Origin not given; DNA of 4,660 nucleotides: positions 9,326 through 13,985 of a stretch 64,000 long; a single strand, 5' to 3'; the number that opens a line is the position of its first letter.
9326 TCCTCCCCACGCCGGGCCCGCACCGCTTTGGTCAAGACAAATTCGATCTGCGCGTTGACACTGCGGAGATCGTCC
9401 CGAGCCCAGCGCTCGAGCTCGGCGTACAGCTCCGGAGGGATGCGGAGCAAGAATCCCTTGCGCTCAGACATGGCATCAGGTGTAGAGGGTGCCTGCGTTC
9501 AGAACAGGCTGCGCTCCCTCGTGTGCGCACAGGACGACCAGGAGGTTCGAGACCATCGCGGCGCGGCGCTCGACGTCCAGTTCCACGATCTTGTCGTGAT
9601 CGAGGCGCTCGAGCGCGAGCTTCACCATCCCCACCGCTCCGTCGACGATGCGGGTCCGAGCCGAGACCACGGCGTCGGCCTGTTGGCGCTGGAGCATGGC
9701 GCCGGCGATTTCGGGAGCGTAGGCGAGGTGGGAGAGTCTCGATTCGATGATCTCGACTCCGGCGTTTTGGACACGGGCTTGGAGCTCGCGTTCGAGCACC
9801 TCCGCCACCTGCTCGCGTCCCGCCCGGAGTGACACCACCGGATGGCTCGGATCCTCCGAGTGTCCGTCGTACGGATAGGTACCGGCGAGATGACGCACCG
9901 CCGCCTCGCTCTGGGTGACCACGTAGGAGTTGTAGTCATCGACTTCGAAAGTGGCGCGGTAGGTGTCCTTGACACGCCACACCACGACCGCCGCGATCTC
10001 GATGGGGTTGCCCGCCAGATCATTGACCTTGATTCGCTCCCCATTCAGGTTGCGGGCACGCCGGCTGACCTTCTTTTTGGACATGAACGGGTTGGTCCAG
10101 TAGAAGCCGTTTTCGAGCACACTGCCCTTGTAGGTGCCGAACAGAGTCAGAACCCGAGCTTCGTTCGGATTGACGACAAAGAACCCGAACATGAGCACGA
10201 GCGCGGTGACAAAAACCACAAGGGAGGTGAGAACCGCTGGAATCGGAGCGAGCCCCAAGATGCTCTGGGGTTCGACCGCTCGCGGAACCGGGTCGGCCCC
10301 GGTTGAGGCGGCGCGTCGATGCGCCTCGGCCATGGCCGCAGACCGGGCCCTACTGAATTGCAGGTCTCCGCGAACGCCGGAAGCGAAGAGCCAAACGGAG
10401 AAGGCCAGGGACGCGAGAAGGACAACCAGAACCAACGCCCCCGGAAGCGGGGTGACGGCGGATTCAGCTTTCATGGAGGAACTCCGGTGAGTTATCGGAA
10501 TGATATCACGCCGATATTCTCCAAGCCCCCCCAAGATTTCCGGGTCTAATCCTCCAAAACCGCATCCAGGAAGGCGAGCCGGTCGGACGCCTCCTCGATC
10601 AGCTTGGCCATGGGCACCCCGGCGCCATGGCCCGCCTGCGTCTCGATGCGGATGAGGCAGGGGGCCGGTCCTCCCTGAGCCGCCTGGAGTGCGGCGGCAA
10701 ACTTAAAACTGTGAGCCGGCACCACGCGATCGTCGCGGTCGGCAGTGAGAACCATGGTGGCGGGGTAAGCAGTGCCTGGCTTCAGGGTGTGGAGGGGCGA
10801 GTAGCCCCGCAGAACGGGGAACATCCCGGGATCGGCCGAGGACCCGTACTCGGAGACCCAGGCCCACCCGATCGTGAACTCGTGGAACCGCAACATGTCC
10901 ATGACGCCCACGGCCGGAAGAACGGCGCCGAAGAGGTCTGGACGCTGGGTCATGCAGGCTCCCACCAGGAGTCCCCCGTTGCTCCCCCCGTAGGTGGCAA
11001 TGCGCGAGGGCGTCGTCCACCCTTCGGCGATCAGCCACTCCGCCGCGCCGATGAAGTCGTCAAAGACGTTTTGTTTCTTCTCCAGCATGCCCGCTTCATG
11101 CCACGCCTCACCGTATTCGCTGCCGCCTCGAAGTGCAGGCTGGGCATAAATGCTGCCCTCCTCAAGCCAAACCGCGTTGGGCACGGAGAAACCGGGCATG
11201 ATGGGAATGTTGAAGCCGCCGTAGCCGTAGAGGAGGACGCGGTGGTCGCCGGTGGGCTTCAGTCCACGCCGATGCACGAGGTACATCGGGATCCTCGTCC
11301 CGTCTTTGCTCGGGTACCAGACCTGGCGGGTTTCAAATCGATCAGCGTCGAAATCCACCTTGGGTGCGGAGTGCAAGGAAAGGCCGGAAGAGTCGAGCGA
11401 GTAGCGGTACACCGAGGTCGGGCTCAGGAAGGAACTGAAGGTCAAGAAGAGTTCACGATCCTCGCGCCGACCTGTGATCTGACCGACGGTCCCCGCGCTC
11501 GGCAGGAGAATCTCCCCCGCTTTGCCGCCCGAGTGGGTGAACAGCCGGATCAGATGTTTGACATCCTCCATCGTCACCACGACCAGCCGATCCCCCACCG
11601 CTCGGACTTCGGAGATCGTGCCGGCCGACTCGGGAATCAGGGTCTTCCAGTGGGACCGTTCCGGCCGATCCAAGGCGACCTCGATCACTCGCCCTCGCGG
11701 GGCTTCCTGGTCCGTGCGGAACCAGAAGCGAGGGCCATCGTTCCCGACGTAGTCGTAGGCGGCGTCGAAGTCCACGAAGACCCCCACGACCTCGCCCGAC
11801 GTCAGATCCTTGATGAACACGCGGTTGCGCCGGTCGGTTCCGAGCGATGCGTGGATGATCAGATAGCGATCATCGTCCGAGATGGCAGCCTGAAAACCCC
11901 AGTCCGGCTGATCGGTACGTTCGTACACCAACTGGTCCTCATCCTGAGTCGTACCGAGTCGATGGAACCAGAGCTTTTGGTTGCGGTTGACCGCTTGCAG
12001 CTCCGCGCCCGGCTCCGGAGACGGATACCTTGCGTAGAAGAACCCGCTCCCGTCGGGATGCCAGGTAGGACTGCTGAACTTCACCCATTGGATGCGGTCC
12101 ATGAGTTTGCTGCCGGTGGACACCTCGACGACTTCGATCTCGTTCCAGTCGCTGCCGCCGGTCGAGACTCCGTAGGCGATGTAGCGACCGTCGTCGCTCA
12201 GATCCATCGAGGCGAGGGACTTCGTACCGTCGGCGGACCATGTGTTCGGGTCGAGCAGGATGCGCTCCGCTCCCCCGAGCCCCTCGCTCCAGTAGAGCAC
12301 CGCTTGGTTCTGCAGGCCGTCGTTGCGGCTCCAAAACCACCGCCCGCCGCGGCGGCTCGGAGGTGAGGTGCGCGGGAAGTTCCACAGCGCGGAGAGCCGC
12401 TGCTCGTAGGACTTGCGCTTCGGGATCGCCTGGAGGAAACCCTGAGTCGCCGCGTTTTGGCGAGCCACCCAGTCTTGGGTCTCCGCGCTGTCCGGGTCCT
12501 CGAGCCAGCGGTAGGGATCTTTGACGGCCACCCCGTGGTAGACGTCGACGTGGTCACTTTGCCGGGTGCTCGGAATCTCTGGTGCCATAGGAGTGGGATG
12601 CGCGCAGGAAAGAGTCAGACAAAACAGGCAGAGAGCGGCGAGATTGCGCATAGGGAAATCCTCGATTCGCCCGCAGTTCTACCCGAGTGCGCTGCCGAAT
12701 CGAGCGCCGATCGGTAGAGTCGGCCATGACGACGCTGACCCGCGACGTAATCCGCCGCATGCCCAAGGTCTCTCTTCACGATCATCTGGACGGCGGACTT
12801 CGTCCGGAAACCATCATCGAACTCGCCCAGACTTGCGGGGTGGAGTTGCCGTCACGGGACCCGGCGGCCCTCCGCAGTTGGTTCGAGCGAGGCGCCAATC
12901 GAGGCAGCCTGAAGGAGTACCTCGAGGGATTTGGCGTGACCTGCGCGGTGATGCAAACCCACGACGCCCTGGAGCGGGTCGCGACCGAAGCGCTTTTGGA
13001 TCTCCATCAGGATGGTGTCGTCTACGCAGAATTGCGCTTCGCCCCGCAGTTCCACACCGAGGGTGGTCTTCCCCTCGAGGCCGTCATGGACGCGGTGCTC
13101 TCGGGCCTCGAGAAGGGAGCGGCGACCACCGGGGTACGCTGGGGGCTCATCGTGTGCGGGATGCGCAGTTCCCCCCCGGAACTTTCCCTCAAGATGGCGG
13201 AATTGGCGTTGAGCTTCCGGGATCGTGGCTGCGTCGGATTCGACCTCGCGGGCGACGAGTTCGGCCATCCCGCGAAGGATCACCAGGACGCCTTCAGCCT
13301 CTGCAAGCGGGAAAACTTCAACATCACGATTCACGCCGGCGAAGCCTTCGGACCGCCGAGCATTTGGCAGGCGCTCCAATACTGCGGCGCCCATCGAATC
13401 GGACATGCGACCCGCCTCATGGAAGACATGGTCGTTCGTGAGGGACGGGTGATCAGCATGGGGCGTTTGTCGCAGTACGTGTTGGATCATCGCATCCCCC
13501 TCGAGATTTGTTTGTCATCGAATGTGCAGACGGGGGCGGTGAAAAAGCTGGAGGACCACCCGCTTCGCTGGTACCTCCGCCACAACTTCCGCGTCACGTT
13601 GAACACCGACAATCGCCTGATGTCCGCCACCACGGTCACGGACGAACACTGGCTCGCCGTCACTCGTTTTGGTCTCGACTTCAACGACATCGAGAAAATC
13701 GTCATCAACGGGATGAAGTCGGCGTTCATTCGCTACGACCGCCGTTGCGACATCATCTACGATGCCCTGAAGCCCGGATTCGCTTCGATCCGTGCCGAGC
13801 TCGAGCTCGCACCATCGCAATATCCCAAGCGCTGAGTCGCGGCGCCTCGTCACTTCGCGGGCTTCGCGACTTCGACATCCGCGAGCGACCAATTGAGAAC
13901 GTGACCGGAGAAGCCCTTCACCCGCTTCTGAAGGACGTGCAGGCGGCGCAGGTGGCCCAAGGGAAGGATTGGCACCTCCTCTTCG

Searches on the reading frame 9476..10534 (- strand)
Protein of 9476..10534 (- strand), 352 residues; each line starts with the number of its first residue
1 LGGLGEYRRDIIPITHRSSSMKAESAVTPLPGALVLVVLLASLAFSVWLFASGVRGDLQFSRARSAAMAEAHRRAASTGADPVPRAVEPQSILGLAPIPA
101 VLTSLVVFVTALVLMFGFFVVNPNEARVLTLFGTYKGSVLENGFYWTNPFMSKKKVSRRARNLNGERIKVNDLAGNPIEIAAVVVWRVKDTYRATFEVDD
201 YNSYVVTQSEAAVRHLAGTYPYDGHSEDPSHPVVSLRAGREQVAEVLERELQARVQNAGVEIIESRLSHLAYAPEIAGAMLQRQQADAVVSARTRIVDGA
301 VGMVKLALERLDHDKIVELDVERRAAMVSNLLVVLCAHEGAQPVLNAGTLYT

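Call 24: search_protein_families(library=pfam, proteins=[window:9476-10534:-], max_evalue=0.00001)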
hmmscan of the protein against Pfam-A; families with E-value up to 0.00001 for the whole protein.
window:9476-10534:- (352 aa): 1 family
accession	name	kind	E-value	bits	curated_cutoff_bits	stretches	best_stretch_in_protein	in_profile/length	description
PF01145.31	Band_7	-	7.5e-25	88.4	23.6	1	119-289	1-164/176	SPFH domain / Band 7 family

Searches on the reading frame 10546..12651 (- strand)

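Call 24: search_protein_families(library=pfam, proteins=[window:10546-12651:-], max_evalue=0.00001)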
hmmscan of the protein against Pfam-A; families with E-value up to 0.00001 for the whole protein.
window:10546-12651:- (701 aa): 2 families
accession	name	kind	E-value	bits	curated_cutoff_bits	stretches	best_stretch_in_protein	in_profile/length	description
PF02897.21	Peptidase_S9_N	-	1.8e-126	422.7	24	1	27-423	1-407/414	Prolyl oligopeptidase, N-terminal beta-propeller domain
PF00326.27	Peptidase_S9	-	1.8e-56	191.4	22.6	1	488-699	3-210/213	Prolyl oligopeptidase family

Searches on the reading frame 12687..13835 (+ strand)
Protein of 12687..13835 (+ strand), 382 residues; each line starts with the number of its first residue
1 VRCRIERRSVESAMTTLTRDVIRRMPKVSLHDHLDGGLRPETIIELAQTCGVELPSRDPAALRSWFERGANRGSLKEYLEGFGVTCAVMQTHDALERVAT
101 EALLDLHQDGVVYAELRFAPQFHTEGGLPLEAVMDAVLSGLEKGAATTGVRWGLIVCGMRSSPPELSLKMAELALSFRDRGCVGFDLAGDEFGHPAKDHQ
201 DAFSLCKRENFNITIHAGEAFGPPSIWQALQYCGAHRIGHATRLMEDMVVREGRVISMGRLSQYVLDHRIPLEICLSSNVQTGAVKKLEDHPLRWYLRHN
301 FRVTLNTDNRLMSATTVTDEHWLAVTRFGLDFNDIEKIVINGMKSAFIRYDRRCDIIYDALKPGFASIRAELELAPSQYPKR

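Call 42: search_protein_families(library=pfam, proteins=[window:12687-13835:+], max_evalue=0.00001)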
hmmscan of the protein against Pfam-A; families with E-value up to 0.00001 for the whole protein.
window:12687-13835:+ (382 aa): 1 family
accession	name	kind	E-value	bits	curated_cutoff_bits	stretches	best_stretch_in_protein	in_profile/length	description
PF00962.28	A_deaminase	-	4.6e-98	328.8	27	1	26-357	1-324/330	Adenosine deaminase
